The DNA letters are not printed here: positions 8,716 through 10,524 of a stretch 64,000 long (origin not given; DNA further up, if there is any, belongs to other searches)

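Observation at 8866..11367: Minimal rSAM-GNAT fusion + PurM-like pair: a nitrilase-less core of the Nit1C / sll0785-0787 / MSMEG_0567-0568 cluster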

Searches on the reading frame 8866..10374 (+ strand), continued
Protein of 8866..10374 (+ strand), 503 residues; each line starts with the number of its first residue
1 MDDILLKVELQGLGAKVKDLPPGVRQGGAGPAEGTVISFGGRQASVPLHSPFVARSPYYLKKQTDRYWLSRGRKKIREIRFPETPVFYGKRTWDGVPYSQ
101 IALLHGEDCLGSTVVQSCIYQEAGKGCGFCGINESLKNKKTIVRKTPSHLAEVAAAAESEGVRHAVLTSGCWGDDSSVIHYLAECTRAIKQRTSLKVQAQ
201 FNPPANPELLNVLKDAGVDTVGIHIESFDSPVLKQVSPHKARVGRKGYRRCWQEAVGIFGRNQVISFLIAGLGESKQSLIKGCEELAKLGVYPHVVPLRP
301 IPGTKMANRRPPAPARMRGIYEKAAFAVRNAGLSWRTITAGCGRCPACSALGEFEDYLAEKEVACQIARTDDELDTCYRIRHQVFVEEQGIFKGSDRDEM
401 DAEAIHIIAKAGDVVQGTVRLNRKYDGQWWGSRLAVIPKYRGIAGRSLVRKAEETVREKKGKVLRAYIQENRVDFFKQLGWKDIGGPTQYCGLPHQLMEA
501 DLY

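Call 90: search_solved_structures(query=A1, max_evalue=1)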
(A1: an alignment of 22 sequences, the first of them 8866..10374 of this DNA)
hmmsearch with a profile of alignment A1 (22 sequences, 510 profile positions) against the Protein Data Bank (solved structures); distinct sequences matched with E-value up to 1: 50.
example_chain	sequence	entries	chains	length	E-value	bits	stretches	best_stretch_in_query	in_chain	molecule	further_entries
5jq4_A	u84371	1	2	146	1.2e-21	79.9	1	364-504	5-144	Acetyltransferase SACOL1063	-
5jph_A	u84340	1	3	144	1.9e-21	79.3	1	364-503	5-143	Acetyltransferase SACOL1063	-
1q2y_A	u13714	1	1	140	3.1e-17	65.4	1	366-501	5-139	similar to hypothetical proteins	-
3efa_A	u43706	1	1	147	3.6e-09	38.7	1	369-502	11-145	Putative Acetyltransferase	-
5z6n_A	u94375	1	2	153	6.4e-08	34.6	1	371-502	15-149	Protein ElaA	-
1z4e_A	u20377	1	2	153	8.8e-06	27.6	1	395-487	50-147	transcriptional regulator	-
7pd1_A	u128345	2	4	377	1.5e-05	26.8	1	125-240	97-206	Thiazole biosynthesis protein ThiH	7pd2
2bsw_A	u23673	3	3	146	3.6e-05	25.6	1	428-491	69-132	GLYPHOSATE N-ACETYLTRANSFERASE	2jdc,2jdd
2pdo_A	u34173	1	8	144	0.00032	22.4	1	396-484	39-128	Acetyltransferase ypeA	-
2atr_A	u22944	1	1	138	0.00044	22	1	405-486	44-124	acetyltransferase, GNAT family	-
8vcw_A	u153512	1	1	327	0.00055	21.6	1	125-310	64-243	Biotin synthase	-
4qus_A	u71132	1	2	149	0.00064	21.4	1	396-484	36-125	Acetyltransferase YpeA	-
4qvt_A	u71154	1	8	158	0.00075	21.2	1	396-484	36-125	Acetyltransferase YpeA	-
1xeb_A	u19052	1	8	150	0.0018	19.9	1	368-460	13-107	hypothetical protein PA0115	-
7l1k_A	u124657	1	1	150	0.0046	18.6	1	406-489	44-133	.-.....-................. 30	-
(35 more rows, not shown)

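Call 94: search_protein_representatives(alignment_id=A1)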
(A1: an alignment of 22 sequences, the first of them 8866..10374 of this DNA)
Query: 22 sequences, 510 profile positions. Proteins with E-value up to 0.001 (for the whole library): 10875; up to 1e-10: 4161; up to 1e-30: 598. The best 150 are listed.
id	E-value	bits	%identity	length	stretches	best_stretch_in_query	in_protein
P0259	7.6e-228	773.4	-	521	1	6-508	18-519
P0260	2.0e-193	659.9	-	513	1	5-503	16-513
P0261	2.1e-190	649.9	-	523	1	4-505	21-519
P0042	2.0e-189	646.6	-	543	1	4-501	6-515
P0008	7.7e-187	638.1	-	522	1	3-501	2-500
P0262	2.2e-182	623.4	-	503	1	3-499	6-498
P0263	6.3e-181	618.6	-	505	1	5-501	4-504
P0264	3.4e-162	556.8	-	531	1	10-506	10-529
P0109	3.1e-161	553.7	-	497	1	3-500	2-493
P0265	3.7e-157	540.2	-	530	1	3-507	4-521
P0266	1.9e-153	528.0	-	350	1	166-506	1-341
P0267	1.1e-150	518.8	-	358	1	6-358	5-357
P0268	2.5e-143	494.6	-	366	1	5-358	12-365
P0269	2.6e-140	484.7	-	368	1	5-359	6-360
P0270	1.8e-139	481.9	-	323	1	203-507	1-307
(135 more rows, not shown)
